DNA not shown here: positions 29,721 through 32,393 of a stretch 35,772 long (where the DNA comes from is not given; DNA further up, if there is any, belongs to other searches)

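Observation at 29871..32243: A multi-PAS/GAF HD-GYP c-di-GMP phosphodiesterase gene inserted between sdhA and sdhB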

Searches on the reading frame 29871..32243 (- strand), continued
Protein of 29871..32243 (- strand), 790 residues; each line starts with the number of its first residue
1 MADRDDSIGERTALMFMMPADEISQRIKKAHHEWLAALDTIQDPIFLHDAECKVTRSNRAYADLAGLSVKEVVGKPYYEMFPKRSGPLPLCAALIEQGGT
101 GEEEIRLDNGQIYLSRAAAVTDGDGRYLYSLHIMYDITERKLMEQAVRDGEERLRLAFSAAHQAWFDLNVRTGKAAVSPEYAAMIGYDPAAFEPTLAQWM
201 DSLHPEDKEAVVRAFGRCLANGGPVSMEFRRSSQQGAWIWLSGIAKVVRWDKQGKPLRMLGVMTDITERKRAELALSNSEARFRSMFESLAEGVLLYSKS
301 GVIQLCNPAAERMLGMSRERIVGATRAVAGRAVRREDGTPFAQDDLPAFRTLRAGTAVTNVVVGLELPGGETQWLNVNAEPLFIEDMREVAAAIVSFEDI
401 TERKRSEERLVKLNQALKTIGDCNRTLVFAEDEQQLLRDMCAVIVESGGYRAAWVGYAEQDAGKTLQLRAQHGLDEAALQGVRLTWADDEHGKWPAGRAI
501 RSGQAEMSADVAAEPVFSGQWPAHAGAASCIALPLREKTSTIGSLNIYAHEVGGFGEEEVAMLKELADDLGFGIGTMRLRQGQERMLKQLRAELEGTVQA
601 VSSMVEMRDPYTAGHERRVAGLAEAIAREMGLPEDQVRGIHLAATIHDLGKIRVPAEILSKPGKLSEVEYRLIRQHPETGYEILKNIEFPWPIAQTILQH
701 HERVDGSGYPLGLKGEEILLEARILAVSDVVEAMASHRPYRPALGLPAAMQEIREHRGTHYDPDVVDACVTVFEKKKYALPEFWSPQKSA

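Call 24: search_protein_families(library=pfam, proteins=[L087:12361-13857:+, L087:13951-15222:+, L087:14939-15823:+, L029:12315-13175:+, L055:12189-13217:+, L075:12193-12879:+, L076:7542-8225:+, L039:2336-4606:+, L019:12152-13174:+, L029:14527-15984:+], max_evalue=0.01)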
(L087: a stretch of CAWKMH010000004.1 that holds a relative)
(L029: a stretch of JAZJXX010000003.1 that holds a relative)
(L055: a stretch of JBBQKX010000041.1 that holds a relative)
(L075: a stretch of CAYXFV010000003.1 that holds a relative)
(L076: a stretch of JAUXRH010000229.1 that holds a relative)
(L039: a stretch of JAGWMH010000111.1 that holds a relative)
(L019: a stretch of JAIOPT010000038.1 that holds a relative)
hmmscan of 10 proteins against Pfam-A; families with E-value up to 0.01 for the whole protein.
L087:12361-13857:+ (498 aa): 3 families
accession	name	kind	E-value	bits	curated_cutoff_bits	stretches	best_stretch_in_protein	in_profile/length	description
PF02781.21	G6PD_C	-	4e-117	390.9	27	1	186-485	2-296/296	Glucose-6-phosphate dehydrogenase, C-terminal domain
PF00479.28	G6PD_N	-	1.2e-53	182.9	22.1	1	4-183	1-183/183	Glucose-6-phosphate dehydrogenase, NAD binding domain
PF22181.1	TarS_linker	-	0.0093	16.8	27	0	13-79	24-87/100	Glycosyl transferase TarS linker domain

L087:13951-15222:+ (423 aa): 1 family
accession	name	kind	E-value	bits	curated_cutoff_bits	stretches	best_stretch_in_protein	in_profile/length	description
PF00343.26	Phosphorylase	-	3.2e-104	350.1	27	1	108-339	2-232/713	Carbohydrate phosphorylase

L087:14939-15823:+ (294 aa): 1 family
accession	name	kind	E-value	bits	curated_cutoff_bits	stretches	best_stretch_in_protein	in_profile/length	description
PF00343.26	Phosphorylase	-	5e-114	382.5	27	1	5-260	227-482/713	Carbohydrate phosphorylase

L029:12315-13175:+ (286 aa): 6 families
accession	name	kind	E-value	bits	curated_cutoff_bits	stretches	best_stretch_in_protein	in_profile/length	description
PF03472.21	Autoind_bind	-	1.7e-23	83.3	23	1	57-175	28-149/149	Autoinducer binding domain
PF00196.25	GerE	-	1.9e-20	72.7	23.5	1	187-240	2-55/57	Bacterial regulatory proteins, luxR family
PF08281.18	Sigma70_r4_2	-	1.6e-06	28.1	25.7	1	185-230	8-54/54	Sigma-70, region 4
PF13518.12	HTH_28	-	9.5e-06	26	25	1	194-224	4-34/52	Helix-turn-helix domain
PF13384.12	HTH_23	-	0.0012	19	24.6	0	191-219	6-34/50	Homeodomain-like domain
PF04545.22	Sigma70_r4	-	0.0032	17.4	24.1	0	186-230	3-48/50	Sigma-70, region 4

L055:12189-13217:+ (342 aa): 1 family
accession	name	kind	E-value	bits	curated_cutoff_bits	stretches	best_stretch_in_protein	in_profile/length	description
PF12276.13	DUF3617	-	4.4e-15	56.8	24.5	1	31-138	5-106/106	Protein of unknown function (DUF3617)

L075:12193-12879:+ (228 aa): 11 families
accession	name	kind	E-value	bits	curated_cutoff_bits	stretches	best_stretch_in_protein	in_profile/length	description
PF08239.17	SH3_3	-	5.6e-08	33.3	27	1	38-87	5-53/54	Bacterial SH3 domain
PF05859.17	Mis12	-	4.6e-05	23.7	25.7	1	106-193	109-201/231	Mis12 protein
PF15188.11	CCDC-167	-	0.00015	22.4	27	1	130-203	4-77/84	Coiled-coil domain-containing protein 167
PF25014.1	NET2A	-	0.00015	22.1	33.1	1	97-185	134-233/235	NET2A-like domain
PF16326.10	ABC_tran_CTD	-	0.00037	21.1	32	1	122-188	7-68/69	ABC transporter C-terminal domain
PF25450.1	Rab11-FIP3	-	0.00053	20.7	31.9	1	123-192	54-120/125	Rab11-FIP3-like domain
PF09763.15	Sec3_CC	-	0.00058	20.1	27.1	1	91-189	11-108/133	Exocyst complex component Sec3, coiled-coil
PF13851.11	GAS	-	0.0028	17.5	32.3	1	100-189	31-120/200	Growth-arrest specific micro-tubule binding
PF00261.25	Tropomyosin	-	0.0041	17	38.6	1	113-193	3-80/242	Tropomyosin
PF15905.10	HMMR_N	-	0.0048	16.8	30.1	1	121-190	144-214/330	Hyaluronan mediated motility receptor N-terminal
PF24423.1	OVT1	-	0.0086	16.9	30.9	0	111-150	45-84/100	Major antigen, helical domain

L076:7542-8225:+ (227 aa): 3 families
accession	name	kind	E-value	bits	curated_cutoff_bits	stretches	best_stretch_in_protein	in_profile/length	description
PF08239.17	SH3_3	-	1.3e-10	41.7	27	1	36-86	4-53/54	Bacterial SH3 domain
PF08826.15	DMPK_coil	-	0.0044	17.5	22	0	113-151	15-53/61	DMPK coiled coil domain like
PF18348.7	SH3_16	-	0.0095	16.1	25.8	0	37-83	1-46/49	Bacterial dipeptidyl-peptidase Sh3 domain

L039:2336-4606:+ (756 aa): 6 families
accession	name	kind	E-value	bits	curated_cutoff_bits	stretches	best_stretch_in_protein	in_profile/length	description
PF00773.25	RNB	-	1.4e-108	363.4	29.3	1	269-596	1-325/326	RNB domain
PF17876.7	CSD2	-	9.4e-29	99.7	26.2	1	173-247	1-74/74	Cold shock domain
PF08206.17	OB_RNB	-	1.1e-19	70.3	24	1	96-153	1-58/58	Ribonuclease B OB domain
PF00575.29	S1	-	1.4e-15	57.8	22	1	640-719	4-71/74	S1 RNA binding domain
PF18614.7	RNase_II_C_S1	-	2.3e-05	24.6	26.6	1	694-722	31-59/59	RNase II-type exonuclease C-terminal S1 domain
PF08461.16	HTH_12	-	0.0012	19.2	21.4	1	32-83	1-54/66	Ribonuclease R winged-helix domain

L019:12152-13174:+ (341 aa): 1 family
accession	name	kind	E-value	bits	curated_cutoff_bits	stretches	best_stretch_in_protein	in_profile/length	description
PF03235.19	GmrSD_N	-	1.2e-30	107.6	33.2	1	15-242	3-199/199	GmrSD restriction endonuclease, N-terminal domain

L029:14527-15984:+ (485 aa): 12 families
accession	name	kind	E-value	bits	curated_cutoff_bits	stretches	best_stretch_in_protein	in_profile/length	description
PF01739.24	CheR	-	4.8e-48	163.6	27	1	90-275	2-180/195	CheR methyltransferase, SAM binding domain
PF07719.23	TPR_2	-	3.7e-08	33.3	27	1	418-446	2-30/34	Tetratricopeptide repeat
PF13431.12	TPR_17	-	1.5e-07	31.6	24.4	1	372-403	2-33/34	Tetratricopeptide repeat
PF14559.12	TPR_19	-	9.8e-07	29.4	25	1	362-419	4-61/68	Tetratricopeptide repeat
PF13176.12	TPR_7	-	3.3e-06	27.2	27.9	1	419-450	1-32/36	Tetratricopeptide repeat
PF13414.12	TPR_11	-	3.5e-06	27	26.8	0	412-431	23-42/42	TPR repeat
PF00515.34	TPR_1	-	3.6e-06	27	27.8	0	355-379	7-31/34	Tetratricopeptide repeat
PF13181.12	TPR_8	-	2.1e-05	24.7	25.7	0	355-379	7-31/34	Tetratricopeptide repeat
PF13432.12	TPR_16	-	2.7e-05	25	32.7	0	352-380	34-62/65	Tetratricopeptide repeat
PF08242.18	Methyltransf_12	-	0.00092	20.3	30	0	222-266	64-98/98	Methyltransferase domain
PF07721.20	TPR_4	-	0.0044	17.9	27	0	417-438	1-22/26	Tetratricopeptide repeat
PF13374.12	TPR_10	-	0.0046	17.4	27.5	0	423-447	8-32/42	Tetratricopeptide repeat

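Call 35: find_encoding_contigs(protein=P0002, flank=10000, max_places=1)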
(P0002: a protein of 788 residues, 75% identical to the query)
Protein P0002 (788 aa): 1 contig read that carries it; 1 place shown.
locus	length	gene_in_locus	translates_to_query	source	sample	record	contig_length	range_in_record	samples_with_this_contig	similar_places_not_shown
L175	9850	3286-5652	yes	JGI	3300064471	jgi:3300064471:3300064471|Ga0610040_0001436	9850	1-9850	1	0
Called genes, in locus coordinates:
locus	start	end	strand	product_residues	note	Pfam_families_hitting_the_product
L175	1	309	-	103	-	?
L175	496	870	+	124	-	PF01127:Sdh_cyt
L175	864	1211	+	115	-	PF01127:Sdh_cyt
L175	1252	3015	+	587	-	PF00890:FAD_binding_2, PF01266:DAO, PF07992:Pyr_redox_2 (faint), PF02910:Succ_DH_flav_C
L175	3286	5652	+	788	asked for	PF00989:PAS, PF08448:PAS_4, PF08447:PAS_3, PF13426:PAS_9, PF01590:GAF, PF13185:GAF_2, PF01966:HD, PF13487:HD_5, +5 more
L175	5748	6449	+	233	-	PF13085:Fer2_3, PF13183:Fer4_8, PF13237:Fer4_10, PF13534:Fer4_17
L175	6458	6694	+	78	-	PF03937:Sdh5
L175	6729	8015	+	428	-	PF00285:Citrate_synt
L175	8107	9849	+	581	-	?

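Call 36: find_encoding_contigs(protein=P0007, flank=10000, max_places=1)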
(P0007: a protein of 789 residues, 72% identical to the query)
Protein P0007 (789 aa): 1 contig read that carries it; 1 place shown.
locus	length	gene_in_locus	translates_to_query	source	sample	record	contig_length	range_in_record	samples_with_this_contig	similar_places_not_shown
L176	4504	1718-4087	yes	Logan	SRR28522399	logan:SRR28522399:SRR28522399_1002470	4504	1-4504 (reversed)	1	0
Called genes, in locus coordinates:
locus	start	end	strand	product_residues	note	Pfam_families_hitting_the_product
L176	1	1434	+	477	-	?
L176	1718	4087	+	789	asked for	PF00989:PAS (weak), PF08448:PAS_4, PF13426:PAS_9 (weak), PF08447:PAS_3, PF01590:GAF, PF13185:GAF_2, PF01966:HD, PF13487:HD_5, +3 more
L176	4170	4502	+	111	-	?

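Call 37: find_encoding_contigs(protein=P0012, flank=10000, max_places=1)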
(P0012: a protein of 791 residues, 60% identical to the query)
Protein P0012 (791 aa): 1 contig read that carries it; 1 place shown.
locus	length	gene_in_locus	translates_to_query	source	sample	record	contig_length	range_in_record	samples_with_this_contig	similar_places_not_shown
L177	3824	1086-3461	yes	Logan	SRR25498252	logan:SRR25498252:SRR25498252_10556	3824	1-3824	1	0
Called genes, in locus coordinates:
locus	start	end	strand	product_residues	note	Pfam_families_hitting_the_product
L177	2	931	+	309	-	?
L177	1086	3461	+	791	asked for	PF00989:PAS (weak), PF08448:PAS_4, PF08447:PAS_3, PF08448:PAS_4, PF01590:GAF, PF13185:GAF_2, PF01966:HD, PF13487:HD_5, +4 more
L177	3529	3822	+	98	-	?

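Call 38: find_encoding_contigs(protein=P0009, flank=10000, max_places=1)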
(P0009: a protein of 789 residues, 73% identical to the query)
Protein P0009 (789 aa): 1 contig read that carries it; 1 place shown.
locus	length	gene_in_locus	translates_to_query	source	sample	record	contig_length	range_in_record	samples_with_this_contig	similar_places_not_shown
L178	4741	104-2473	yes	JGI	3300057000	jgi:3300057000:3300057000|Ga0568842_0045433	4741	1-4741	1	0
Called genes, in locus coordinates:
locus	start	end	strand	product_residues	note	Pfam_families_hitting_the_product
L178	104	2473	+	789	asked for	PF00989:PAS (weak), PF08448:PAS_4, PF08447:PAS_3, PF13426:PAS_9, PF01590:GAF, PF13185:GAF_2, PF01966:HD, PF13487:HD_5, +5 more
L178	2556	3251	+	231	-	PF13085:Fer2_3, PF13183:Fer4_8, PF13237:Fer4_10, PF13534:Fer4_17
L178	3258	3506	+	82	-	PF03937:Sdh5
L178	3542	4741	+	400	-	?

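Call 43: search_solved_structures(query=window:29874-32243:-, max_evalue=0.00001, show_alignments=3)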
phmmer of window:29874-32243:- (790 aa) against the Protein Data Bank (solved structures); distinct sequences matched with E-value up to 0.00001: 9.
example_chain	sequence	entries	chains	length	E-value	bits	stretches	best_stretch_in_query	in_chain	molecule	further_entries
4mcw_A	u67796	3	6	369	1.3e-41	146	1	491-769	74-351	Metal dependent phosphohydrolase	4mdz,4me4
5z7c_A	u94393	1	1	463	7.2e-39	136.9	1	592-769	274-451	3'3'-cGAMP-specific phosphodiesterase 3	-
9rbz_A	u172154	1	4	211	1.6e-36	129.2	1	591-771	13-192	HD domain/sensory box protein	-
9rc0_A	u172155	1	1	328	1.8e-36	129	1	585-771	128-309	HD domain/sensory box protein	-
4r8z_A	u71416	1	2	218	6.5e-22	80.8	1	588-774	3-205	Cyclic di-GMP phosphodiesterase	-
3mr0_A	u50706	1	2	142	4.2e-17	65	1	146-284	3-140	Sensory box histidine kinase/response regulator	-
8js5_A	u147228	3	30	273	2.6e-14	55.7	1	164-324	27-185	Sensor protein FixL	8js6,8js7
3ewk_A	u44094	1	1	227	1e-07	33.9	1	209-382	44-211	Sensor protein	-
3h9w_A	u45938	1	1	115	5.7e-06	28.1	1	176-267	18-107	Diguanylate cyclase with PAS/PAC sensor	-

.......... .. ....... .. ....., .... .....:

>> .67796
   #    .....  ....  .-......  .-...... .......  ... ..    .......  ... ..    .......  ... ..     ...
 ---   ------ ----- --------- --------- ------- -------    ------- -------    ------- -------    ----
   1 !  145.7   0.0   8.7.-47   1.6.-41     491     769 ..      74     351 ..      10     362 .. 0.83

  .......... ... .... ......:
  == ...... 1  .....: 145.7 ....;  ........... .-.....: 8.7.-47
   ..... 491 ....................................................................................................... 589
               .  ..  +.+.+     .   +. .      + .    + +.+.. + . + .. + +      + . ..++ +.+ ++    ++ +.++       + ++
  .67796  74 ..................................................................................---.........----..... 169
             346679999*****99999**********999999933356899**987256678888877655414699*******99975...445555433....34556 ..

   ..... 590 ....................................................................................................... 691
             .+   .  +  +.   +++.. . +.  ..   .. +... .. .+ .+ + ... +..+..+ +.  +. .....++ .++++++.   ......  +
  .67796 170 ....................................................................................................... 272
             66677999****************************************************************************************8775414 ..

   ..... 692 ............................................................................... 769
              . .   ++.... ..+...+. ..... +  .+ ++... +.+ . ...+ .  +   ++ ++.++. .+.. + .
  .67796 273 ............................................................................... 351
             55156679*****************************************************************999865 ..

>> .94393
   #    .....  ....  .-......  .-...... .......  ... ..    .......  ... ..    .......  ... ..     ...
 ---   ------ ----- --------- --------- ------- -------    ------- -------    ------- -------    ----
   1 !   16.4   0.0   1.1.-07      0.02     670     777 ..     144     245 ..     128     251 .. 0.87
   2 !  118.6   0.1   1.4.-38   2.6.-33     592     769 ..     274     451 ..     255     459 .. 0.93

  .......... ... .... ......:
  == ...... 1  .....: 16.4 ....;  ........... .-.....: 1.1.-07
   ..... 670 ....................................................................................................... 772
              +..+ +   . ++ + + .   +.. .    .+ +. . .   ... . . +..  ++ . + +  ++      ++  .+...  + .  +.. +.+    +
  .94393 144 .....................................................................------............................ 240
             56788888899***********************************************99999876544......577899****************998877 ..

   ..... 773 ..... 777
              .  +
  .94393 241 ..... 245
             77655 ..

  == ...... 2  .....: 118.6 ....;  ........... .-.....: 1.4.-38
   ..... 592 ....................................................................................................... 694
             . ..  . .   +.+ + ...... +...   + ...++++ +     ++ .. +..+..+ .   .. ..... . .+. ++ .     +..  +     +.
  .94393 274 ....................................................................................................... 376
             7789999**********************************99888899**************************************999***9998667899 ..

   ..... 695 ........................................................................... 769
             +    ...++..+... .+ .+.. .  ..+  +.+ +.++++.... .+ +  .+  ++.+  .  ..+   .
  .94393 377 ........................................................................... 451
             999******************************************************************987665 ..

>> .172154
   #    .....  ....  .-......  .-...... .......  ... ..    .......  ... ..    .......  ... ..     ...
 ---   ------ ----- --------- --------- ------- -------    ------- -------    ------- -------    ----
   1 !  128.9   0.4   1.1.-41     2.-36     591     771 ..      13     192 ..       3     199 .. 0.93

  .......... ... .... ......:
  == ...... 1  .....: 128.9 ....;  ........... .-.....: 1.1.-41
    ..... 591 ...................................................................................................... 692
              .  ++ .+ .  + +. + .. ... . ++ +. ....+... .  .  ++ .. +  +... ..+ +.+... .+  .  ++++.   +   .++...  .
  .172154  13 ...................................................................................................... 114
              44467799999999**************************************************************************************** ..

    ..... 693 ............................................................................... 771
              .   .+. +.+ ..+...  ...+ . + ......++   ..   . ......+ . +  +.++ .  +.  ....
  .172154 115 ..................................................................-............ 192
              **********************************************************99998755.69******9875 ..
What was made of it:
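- On HD-GYP phosphodiesterases (HD superfamily, PF13487): The Glu of PmGH's DPETQNH is Tyr611 here, as in V-cGAP3 (call 43).
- On PAS / GAF sensory input domains: The PDB hits to FixL and MmoS are generic PAS similarity (call 43).
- Closest known: PmGH, the GAF-like HD-GYP c-di-GMP phosphodiesterase of Persephonella marina. Same: The HD, H, HH and D metal-ligand positions and the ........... motif align (call 43).
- Closest known: V-cGAP3, the 3'3'-cGAMP-specific HD-GYP phosphodiesterase of Vibrio cholerae. Same: It shares the PYTAGH version of the N-terminal motif and the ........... motif (call 43).
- Every His/Asp position aligned with the conserved HD, H, HH and D motifs of PmGH (4MCW) is conserved (call 43). 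The substrate could be 3'3'-cGAMP instead of c-di-GMP (call 43).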

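Call 63: find_encoding_contigs(protein=P0018, flank=10000, max_places=2)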
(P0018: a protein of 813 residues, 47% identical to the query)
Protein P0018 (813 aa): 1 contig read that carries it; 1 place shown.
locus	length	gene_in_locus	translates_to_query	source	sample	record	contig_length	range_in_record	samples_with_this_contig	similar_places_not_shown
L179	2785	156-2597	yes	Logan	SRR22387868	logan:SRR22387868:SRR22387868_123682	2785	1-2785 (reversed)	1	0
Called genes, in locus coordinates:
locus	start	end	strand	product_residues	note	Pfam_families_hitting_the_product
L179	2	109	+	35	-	?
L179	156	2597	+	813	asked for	PF08448:PAS_4, PF00989:PAS, PF08448:PAS_4, PF13188:PAS_8, PF13426:PAS_9, PF08447:PAS_3, PF01590:GAF, PF13185:GAF_2, +5 more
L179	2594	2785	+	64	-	?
